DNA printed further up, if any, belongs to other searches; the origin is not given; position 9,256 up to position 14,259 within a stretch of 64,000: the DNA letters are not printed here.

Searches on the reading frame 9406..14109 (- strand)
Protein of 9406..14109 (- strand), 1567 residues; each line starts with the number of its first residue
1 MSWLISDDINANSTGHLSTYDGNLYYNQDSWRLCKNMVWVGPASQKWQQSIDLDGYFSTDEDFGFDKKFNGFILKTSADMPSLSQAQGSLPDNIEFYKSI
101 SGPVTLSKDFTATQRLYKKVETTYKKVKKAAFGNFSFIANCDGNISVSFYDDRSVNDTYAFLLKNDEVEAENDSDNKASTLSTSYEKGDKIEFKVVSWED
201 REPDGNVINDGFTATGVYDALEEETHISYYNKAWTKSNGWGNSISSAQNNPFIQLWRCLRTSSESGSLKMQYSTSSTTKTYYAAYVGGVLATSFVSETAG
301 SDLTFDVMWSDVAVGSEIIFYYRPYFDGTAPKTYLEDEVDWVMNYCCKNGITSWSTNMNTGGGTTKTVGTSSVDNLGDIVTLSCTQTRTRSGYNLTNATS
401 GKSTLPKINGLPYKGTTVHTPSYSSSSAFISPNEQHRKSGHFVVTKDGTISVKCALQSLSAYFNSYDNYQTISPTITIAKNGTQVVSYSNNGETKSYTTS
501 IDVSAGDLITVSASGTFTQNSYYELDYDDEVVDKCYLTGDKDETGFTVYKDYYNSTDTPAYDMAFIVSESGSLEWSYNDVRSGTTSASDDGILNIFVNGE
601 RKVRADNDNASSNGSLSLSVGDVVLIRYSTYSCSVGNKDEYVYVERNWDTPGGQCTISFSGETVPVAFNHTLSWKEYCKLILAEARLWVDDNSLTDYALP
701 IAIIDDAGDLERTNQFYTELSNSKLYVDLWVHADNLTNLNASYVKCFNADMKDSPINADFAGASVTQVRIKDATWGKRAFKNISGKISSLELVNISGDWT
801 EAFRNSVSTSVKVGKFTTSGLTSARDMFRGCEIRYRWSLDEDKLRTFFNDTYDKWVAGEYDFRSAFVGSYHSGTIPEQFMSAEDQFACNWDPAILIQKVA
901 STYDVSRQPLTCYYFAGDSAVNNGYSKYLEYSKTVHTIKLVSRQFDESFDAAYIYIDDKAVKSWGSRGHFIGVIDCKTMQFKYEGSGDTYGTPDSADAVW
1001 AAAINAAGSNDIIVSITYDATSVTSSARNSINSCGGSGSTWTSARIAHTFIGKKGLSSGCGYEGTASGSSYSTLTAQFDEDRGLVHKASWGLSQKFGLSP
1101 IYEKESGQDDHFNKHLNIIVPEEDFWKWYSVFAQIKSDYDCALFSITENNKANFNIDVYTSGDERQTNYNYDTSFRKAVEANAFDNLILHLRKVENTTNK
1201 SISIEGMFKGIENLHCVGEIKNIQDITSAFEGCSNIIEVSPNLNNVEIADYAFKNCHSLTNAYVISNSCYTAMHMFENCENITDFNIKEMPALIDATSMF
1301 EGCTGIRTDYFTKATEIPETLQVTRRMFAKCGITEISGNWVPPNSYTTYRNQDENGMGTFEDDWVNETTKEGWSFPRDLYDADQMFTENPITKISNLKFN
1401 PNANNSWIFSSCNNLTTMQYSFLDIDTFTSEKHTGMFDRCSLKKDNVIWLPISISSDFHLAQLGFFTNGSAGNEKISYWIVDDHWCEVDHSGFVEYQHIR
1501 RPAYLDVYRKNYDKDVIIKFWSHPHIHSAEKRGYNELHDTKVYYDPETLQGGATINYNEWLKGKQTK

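Call 35: search_protein_families(library=pfam, proteins=[window:9406-14109:-], max_evalue=0.001)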
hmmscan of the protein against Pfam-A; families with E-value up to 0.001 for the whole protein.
window:9406-14109:- (1567 aa): 1 family
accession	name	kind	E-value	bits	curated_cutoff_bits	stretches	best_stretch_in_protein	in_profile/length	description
PF13306.12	LRR_5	-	1e-13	51.7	27.7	2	1228-1336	6-106/127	BspA type Leucine rich repeat region (6 copies)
